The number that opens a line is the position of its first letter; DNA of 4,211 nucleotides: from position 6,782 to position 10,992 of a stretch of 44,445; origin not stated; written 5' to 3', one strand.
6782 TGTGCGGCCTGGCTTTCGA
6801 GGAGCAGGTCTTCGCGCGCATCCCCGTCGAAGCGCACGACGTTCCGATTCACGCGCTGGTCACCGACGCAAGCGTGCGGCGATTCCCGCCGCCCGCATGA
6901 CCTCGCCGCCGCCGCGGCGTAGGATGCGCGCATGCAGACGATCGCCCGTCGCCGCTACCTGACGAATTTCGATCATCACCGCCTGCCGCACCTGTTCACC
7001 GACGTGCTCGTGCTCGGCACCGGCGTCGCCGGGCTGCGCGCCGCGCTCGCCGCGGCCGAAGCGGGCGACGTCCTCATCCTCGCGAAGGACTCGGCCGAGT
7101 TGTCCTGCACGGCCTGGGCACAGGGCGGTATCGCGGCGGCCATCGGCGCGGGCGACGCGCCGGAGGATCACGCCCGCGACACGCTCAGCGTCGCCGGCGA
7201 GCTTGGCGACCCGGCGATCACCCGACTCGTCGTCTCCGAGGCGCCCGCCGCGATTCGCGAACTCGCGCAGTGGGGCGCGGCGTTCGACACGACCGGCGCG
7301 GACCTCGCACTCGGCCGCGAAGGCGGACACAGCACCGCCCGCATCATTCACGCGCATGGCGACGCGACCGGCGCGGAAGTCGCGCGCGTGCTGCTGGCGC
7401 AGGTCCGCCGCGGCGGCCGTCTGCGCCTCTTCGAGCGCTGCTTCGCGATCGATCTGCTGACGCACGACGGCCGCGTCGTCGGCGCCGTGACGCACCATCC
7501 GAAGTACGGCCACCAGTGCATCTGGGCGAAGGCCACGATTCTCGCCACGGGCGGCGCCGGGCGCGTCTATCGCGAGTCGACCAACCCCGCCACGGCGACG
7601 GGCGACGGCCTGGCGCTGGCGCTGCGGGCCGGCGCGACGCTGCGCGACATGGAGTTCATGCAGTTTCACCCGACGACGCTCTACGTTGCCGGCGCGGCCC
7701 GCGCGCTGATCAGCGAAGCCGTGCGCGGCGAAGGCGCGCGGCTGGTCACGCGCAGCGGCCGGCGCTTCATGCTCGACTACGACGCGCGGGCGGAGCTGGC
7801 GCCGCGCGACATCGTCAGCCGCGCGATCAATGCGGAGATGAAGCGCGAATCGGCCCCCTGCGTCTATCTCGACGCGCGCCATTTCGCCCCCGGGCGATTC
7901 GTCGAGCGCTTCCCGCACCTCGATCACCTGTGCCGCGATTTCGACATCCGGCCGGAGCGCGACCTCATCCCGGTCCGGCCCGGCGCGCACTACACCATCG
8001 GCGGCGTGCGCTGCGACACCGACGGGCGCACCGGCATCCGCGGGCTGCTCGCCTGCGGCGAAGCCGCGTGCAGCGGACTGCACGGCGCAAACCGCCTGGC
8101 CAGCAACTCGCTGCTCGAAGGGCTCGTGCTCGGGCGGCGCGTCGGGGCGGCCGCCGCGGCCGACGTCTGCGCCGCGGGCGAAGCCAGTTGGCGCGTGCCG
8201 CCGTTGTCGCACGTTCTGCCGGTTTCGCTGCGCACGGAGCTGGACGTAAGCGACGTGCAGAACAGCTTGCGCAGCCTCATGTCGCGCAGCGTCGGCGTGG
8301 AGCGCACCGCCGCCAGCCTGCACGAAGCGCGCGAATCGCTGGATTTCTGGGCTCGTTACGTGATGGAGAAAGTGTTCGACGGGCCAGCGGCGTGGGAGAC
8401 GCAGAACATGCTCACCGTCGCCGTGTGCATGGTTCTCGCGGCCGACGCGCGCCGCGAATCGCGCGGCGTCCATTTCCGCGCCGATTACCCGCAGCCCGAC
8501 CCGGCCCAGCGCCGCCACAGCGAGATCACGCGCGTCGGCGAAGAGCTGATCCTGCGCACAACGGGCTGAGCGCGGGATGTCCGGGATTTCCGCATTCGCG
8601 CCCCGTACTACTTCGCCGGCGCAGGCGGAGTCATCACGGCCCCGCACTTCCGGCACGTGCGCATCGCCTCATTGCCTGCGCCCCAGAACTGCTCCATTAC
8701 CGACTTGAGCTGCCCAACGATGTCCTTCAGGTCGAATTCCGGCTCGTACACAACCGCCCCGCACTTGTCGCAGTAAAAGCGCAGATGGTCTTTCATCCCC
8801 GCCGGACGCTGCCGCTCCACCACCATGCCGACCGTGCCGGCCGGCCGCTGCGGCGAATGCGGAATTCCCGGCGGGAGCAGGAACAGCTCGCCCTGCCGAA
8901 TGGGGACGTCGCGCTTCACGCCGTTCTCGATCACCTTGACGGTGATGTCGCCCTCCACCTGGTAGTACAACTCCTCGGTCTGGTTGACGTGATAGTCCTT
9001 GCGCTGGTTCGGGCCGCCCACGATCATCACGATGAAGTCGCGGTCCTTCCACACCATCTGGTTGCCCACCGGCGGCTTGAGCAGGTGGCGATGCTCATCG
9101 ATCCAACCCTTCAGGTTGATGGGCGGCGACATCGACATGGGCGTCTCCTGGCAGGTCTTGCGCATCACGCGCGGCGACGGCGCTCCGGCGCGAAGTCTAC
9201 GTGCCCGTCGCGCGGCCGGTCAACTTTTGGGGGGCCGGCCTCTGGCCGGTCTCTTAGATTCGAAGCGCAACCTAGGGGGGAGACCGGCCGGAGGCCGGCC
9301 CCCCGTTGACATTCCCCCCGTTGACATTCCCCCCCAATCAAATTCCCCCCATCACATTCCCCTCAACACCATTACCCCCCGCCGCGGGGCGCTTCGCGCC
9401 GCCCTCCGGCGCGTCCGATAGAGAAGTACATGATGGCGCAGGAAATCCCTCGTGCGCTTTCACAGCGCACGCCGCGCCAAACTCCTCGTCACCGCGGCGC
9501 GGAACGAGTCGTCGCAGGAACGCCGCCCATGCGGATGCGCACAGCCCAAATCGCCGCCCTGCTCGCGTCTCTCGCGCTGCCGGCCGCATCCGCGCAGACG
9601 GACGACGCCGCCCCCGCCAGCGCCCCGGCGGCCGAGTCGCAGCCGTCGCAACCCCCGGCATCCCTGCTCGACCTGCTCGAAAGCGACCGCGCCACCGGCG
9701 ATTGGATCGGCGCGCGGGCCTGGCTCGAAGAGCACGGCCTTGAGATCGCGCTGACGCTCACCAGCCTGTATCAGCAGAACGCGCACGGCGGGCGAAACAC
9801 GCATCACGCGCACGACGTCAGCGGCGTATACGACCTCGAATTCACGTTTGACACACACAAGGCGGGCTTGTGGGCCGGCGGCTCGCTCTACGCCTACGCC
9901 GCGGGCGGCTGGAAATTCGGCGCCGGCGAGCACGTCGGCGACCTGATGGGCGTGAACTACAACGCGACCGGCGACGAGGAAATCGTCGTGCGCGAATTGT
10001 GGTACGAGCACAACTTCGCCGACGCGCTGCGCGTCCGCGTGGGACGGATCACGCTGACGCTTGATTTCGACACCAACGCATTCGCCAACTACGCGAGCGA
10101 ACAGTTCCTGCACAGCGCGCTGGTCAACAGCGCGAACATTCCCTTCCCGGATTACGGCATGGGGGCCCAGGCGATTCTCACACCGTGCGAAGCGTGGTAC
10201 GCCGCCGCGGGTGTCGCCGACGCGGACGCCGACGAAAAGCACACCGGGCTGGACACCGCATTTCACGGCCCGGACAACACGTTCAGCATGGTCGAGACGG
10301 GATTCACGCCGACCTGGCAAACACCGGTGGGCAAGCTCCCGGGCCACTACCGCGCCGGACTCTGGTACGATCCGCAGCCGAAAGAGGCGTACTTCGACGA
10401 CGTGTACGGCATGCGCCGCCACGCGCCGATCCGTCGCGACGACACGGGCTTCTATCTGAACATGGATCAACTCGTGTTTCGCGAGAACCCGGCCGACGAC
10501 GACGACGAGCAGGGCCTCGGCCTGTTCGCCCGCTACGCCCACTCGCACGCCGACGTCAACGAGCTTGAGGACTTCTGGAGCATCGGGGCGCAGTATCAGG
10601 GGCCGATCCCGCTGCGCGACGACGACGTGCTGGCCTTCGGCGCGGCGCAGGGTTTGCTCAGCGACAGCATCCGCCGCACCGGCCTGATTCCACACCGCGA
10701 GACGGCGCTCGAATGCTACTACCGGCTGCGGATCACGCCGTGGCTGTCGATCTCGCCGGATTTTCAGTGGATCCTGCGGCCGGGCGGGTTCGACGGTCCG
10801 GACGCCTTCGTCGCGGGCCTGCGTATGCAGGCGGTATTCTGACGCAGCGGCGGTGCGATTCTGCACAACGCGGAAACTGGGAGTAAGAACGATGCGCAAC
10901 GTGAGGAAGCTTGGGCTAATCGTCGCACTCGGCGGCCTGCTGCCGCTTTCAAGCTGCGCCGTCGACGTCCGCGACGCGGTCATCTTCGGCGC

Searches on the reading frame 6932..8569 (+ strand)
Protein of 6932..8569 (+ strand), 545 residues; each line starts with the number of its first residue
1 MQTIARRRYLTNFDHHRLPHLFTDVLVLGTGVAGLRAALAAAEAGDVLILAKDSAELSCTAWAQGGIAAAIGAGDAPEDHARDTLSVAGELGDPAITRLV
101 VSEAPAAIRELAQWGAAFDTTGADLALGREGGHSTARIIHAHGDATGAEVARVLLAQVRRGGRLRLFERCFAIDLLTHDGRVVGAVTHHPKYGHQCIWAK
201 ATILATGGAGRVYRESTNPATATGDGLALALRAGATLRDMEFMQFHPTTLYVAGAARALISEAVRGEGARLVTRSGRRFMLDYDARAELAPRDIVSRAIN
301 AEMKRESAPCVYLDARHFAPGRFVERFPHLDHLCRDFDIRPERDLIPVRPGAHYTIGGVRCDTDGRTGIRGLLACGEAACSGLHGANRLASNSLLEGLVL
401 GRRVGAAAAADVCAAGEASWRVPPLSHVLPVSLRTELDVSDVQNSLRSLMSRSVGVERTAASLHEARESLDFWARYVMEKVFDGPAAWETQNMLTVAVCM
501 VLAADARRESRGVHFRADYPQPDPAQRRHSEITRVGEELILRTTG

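Call 63: search_protein_families(library=pfam, proteins=[window:6932-8569:+], max_evalue=0.001)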
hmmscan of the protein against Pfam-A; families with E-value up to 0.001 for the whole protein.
window:6932-8569:+ (545 aa): 3 families
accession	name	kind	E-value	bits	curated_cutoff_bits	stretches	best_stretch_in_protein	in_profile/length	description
PF00890.30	FAD_binding_2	-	3e-96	323.6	20.4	1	24-394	1-414/414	FAD binding domain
PF02910.25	Succ_DH_flav_C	-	4.8e-14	52.9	20.8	1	444-526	2-93/130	Fumarate reductase flavoprotein C-term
PF07992.20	Pyr_redox_2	-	0.00064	19.7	26.1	0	24-59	2-35/291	Pyridine nucleotide-disulphide oxidoreductase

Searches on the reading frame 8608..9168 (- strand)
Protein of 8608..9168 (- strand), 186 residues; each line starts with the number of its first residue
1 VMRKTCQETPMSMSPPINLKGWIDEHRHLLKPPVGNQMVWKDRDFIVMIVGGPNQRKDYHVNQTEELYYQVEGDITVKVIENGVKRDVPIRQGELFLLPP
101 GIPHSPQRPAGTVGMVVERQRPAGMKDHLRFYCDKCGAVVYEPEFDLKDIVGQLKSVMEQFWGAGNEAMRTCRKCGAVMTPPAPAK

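Call 63: search_protein_families(library=pfam, proteins=[window:8608-9168:-], max_evalue=0.001)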
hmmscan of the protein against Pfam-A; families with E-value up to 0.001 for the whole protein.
window:8608-9168:- (186 aa): 4 families
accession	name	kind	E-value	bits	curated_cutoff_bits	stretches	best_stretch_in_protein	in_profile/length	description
PF06052.18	3-HAO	-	3.4e-59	199.3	25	1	11-161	1-150/151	3-hydroxyanthranilic acid dioxygenase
PF07883.17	Cupin_2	-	6e-06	26.3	27.2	1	53-106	7-56/70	Cupin domain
PF02311.25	AraC_binding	-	5.8e-05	23.3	21.1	1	49-105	8-60/135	AraC-like ligand binding domain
PF14803.11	Zn_ribbon_Nudix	-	8.9e-05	22.8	25.6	0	116-142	9-34/34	Nudix N-terminal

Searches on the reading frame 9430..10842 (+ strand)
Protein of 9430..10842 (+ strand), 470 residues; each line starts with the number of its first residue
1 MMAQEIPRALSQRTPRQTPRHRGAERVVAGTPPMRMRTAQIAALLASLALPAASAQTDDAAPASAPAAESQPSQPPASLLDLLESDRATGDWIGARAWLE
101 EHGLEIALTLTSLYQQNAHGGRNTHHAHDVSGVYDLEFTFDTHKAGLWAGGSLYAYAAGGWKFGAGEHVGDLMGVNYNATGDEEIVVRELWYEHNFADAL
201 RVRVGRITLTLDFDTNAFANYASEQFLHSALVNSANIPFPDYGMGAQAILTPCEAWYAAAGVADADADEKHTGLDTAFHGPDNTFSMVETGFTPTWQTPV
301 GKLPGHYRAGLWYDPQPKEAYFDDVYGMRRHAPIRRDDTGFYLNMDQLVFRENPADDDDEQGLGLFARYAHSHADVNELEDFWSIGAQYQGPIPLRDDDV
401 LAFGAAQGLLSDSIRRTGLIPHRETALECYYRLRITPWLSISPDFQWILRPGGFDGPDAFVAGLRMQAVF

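Call 63: search_protein_families(library=pfam, proteins=[window:9430-10842:+], max_evalue=0.001)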
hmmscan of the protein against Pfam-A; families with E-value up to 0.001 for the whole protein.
window:9430-10842:+ (470 aa): 1 family
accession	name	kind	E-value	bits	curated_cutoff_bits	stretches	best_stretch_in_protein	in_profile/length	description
PF04966.18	OprB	-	9.4e-52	177.1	22.9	1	129-470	5-372/372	Carbohydrate-selective porin, OprB family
